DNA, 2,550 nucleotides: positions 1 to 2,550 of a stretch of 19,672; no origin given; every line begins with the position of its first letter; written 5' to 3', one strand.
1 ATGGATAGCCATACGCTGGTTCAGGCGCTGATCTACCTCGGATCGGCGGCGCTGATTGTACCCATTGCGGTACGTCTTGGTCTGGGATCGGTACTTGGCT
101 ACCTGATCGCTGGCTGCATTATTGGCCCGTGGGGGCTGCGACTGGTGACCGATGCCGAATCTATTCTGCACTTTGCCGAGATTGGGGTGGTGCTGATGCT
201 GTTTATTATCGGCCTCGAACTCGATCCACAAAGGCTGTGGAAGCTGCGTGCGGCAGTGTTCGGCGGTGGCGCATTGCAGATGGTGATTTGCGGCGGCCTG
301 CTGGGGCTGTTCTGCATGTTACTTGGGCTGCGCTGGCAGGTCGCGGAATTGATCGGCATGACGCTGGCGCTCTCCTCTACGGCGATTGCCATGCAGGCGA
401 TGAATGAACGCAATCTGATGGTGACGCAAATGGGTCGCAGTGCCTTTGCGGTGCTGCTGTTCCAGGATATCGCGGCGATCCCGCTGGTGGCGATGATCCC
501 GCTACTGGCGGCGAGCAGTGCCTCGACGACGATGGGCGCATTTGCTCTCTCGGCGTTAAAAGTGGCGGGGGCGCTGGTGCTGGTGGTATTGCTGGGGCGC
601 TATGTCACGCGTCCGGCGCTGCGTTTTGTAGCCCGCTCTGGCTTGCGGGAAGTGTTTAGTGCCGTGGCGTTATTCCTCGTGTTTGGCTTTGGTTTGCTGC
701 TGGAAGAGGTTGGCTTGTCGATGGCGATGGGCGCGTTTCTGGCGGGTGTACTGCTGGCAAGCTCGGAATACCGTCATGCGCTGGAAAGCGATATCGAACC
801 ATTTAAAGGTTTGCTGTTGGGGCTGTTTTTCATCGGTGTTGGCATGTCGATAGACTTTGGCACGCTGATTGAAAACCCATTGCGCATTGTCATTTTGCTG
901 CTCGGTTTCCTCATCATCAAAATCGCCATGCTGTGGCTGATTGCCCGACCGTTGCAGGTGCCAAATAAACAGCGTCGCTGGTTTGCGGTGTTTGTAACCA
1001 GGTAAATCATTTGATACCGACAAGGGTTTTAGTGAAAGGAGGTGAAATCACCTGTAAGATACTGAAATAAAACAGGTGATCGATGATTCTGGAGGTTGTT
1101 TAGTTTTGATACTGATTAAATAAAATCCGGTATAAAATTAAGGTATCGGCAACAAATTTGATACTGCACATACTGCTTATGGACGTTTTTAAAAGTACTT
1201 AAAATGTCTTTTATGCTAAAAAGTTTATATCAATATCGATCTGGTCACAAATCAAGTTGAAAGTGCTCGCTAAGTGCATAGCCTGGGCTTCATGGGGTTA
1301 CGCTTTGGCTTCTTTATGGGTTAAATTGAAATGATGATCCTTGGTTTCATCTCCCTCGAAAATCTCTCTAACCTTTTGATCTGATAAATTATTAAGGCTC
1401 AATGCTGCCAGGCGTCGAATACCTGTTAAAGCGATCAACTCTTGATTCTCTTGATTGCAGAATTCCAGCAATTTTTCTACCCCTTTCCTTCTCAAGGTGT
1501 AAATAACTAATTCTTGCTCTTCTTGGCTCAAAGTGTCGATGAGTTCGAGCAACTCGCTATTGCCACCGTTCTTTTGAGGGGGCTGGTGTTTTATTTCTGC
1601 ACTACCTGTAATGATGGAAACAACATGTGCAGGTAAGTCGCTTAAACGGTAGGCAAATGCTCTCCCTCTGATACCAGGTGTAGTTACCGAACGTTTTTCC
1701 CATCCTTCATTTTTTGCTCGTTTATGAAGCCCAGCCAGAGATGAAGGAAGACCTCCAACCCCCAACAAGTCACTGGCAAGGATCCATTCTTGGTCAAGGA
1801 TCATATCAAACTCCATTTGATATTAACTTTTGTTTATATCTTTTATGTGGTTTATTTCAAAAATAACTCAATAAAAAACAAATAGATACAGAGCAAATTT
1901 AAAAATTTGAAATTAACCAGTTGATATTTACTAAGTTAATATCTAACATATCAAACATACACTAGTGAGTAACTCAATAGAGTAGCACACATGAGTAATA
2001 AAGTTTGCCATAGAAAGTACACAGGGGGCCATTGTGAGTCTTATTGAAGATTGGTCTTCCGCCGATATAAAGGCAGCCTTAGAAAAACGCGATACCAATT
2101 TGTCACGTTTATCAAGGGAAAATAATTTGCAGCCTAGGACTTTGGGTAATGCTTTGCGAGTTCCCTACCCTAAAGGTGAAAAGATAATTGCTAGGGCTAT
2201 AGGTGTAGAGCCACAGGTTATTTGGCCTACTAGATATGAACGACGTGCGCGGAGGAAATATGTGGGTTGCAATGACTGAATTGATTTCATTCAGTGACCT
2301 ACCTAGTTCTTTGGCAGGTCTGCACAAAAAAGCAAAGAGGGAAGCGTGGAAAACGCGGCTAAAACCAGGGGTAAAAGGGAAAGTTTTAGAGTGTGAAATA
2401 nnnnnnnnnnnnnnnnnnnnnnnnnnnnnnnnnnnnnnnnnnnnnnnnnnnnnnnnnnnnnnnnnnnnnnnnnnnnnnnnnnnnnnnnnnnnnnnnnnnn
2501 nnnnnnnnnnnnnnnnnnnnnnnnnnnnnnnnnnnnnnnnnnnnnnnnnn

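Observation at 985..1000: Prophage insertion junction inside kefC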

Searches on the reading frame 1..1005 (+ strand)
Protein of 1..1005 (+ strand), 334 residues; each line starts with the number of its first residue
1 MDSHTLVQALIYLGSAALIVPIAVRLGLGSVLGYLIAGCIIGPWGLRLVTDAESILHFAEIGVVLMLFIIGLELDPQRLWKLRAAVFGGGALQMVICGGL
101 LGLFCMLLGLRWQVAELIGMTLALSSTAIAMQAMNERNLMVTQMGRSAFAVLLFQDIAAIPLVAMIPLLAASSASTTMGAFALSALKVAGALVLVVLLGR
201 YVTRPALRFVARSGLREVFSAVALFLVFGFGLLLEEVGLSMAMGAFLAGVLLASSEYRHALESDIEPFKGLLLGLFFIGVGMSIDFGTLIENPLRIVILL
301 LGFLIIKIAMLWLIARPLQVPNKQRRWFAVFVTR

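Call 10: find_encoding_contigs(protein=window:1-1005:+, flank=10000, max_places=10)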
Protein window:1-1005:+ (334 aa): 1 contig read that carries it; 1 place shown.
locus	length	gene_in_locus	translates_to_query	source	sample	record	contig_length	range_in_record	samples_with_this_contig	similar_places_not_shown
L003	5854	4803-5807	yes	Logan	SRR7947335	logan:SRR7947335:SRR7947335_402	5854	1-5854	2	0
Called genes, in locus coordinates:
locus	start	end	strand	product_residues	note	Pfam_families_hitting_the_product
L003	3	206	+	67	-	?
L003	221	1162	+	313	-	PF01012:ETF, PF00766:ETF_alpha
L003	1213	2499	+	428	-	PF01134:GIDA, PF01266:DAO, PF01494:FAD_binding_3, PF03486:HI0933_like, PF12831:FAD_oxidored, PF13450:NAD_binding_8, PF01266:DAO, PF21162:ETFQO_UQ-bd, +6 more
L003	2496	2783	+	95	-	-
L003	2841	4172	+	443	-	PF00083:Sugar_tr, PF07690:MFS_1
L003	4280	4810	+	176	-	PF02525:Flavodoxin_2, PF03358:FMN_red (weak)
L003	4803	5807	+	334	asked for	PF00999:Na_H_Exchanger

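Call 40: search_protein_families(library=pfam, proteins=[window:1-1005:+], max_evalue=0.001)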
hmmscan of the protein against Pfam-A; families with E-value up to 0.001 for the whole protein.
window:1-1005:+ (334 aa): 1 family
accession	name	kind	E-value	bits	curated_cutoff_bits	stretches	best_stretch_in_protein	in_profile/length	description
PF00999.27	Na_H_Exchanger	-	1.2e-53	182.8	26.2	1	16-326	3-320/375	Sodium/hydrogen exchanger, transmembrane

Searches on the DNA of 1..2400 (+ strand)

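Call 3: search_dna_similar(query=window:1-2400:+, collection=ecoli_genomes, mode=near, max_rows=25)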
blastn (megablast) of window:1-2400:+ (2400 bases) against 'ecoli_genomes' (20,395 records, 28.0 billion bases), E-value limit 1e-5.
Records with a match: 5424; places in all: 5709; records where one place covers at least 80% of the query: 0.
Genomes with a match: 5423 of 5426; with a place that covers at least 80% of the query: 0. Places per genome that has any: lowest 1, median 1, highest 5. On chromosomes: 5705 places; on plasmids: 4.
Best place of each record, by identity: >=99% 13; 95-99% 5411.
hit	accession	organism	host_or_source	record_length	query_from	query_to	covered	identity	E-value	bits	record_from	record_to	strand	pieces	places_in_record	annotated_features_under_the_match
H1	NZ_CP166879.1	Escherichia coli strain 48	Fecal sample from a deer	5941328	985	2400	59%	99.7%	0e+0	2593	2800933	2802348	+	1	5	DNA-binding protein | helix-turn-helix domain-containing protein | Mu transposase C-terminal domain-containing protein | phage tail protein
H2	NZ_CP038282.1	Escherichia coli O157:H7 strain F8492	beef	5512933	993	2400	59%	99.9%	0e+0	2595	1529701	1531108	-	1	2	DNA-binding protein | helix-turn-helix domain-containing protein | Mu transposase C-terminal domain-containing protein | ypdA: two-component system sensor histidine kinase YpdA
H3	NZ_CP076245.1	Escherichia coli O157:H7 strain Balcarce_24.2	Rectal swab of live bovine cattle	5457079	993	2400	59%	99.9%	0e+0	2595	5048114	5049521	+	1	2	DNA-binding protein | helix-turn-helix domain-containing protein | Mu transposase C-terminal domain-containing protein | alcohol dehydrogenase catalytic domain-containing protein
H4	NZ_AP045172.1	Escherichia coli strain JNEC-KY176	Homo sapiens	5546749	993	2400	59%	99.9%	0e+0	2595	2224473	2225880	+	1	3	DNA-binding protein | helix-turn-helix domain-containing protein | Mu transposase C-terminal domain-containing protein | tnpA: IS66-like element accessory protein TnpA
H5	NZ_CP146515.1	Escherichia coli strain MDP9-27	Spinach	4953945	991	2400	59%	99.8%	0e+0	2588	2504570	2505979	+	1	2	DNA-binding protein | helix-turn-helix domain-containing protein | Mu transposase C-terminal domain-containing protein | yahO: DUF1471 family periplasmic protein YahO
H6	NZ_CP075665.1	Escherichia coli strain STEC2018-553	Homo sapiens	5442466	993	2400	59%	99.9%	0e+0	2590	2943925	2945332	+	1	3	DNA-binding protein | helix-turn-helix domain-containing protein | Mu transposase C-terminal domain-containing protein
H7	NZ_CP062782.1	Escherichia coli O157:H7 strain Z869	Bovine Faeces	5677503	993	2400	59%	99.9%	0e+0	2590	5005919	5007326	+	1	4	DNA-binding protein | helix-turn-helix domain-containing protein | Mu transposase C-terminal domain-containing protein | hypothetical protein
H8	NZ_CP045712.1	Escherichia coli strain FHI_NMBU_11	Homo sapiens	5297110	993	2400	59%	99.9%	0e+0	2590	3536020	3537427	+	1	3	DNA-binding protein | helix-turn-helix domain-containing protein | Mu transposase C-terminal domain-containing protein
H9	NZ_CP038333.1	Escherichia coli O157:H7 strain N8B7-2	cattle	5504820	993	2400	59%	99.8%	0e+0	2584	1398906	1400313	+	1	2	DNA-binding protein | helix-turn-helix domain-containing protein | Mu transposase C-terminal domain-containing protein | hyfF: hydrogenase 4 subunit F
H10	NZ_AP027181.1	Escherichia coli strain 98E11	Homo sapiens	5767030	993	2400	59%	99.8%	0e+0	2584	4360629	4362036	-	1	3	DNA-binding protein | helix-turn-helix domain-containing protein | Mu transposase C-terminal domain-containing protein | PDDEXK nuclease domain-containing protein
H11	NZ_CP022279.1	Escherichia coli strain STEC299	Marmota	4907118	992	2400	59%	97.7%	0e+0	2427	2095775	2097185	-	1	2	DNA-binding protein | helix-turn-helix domain-containing protein | Mu transposase C-terminal domain-containing protein | torZ: trimethylamine N-oxide reductase TorZ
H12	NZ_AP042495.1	Escherichia coli strain OkiPb01678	bovine feces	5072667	993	2400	59%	97.6%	0e+0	2414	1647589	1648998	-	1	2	DNA-binding protein | helix-turn-helix domain-containing protein | transposase | methylmalonyl Co-A mutase-associated GTPase MeaB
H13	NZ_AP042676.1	Escherichia coli strain OkiPb01712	bovine feces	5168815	993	2400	59%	97.6%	0e+0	2414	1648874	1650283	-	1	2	DNA-binding protein | helix-turn-helix domain-containing protein | transposase | methylmalonyl Co-A mutase-associated GTPase MeaB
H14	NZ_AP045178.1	Escherichia coli strain JNEC-KY202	Homo sapiens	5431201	1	992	41%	100.0%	0e+0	1832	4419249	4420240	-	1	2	kefC: glutathione-regulated potassium-efflux system protein KefC | kefF: glutathione-regulated potassium-efflux system oxidoreductase KefF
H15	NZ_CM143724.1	Escherichia coli strain CFIAFB20190167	food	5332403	1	992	41%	100.0%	0e+0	1832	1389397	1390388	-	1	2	kefC: glutathione-regulated potassium-efflux system protein KefC | kefF: glutathione-regulated potassium-efflux system oxidoreductase KefF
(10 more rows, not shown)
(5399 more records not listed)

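Call 5: get_annotated_region(hit=H14, flank=2500)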
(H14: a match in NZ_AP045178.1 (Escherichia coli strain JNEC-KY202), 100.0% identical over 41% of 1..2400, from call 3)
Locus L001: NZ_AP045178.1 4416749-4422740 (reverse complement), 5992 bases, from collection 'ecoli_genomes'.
description: Escherichia coli strain JNEC-KY202 chromosome, complete genome
organism: Escherichia coli strain JNEC-KY202 (NCBI taxid 562)
replicon: chromosome; assembly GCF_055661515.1
host: Homo sapiens; source: clinical; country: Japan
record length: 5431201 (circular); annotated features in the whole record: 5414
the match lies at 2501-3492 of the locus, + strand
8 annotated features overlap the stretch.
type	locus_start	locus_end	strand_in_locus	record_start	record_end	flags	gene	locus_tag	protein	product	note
CDS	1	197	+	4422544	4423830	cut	fixC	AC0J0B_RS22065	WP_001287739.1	FAD-dependent oxidoreductase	-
CDS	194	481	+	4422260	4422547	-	fixX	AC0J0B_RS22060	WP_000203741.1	ferredoxin-like protein FixX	-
CDS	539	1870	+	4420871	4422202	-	yaaU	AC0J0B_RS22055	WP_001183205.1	MFS transporter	-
CDS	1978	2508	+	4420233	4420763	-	kefF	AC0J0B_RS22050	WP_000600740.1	glutathione-regulated potassium-efflux system oxidoreductase KefF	-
CDS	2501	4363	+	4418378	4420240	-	kefC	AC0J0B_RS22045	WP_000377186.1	glutathione-regulated potassium-efflux system protein KefC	-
CDS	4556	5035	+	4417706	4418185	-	folA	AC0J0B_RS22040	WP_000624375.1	type 3 dihydrofolate reductase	-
CDS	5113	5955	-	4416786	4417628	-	apaH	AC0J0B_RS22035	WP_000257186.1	bis(5'-nucleosyl)-tetraphosphatase (symmetrical) ApaH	-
CDS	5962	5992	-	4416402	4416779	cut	apaG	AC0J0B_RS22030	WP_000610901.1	Co2+/Mg2+ efflux protein ApaG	-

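Call 6: get_annotated_region(hit=H2, flank=3000)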
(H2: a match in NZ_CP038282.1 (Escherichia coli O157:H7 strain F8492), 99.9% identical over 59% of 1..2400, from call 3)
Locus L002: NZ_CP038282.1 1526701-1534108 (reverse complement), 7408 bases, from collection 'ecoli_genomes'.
description: Escherichia coli O157:H7 strain F8492 chromosome, complete genome
organism: Escherichia coli O157:H7 strain F8492 (NCBI taxid 83334)
replicon: chromosome; assembly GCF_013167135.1
host: -; source: beef; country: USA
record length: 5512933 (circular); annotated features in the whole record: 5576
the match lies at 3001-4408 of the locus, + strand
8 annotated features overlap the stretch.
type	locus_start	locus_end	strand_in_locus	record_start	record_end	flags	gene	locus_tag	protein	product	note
CDS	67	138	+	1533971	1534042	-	ypdK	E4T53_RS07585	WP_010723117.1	membrane protein YpdK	-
CDS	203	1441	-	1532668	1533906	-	alaC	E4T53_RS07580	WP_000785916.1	alanine transaminase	-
CDS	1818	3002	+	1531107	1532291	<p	ypdA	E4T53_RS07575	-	two-component system sensor histidine kinase YpdA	incomplete; partial in the middle of a contig; missing C-terminus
CDS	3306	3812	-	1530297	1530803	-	-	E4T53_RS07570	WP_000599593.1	DNA-binding protein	-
CDS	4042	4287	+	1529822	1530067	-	-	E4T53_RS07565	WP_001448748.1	helix-turn-helix domain-containing protein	-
CDS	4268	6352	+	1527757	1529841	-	-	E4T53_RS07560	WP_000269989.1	Mu transposase C-terminal domain-containing protein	-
CDS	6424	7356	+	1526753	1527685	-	-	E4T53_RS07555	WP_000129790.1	AAA family ATPase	-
CDS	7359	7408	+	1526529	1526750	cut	-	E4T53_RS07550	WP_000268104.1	hypothetical protein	-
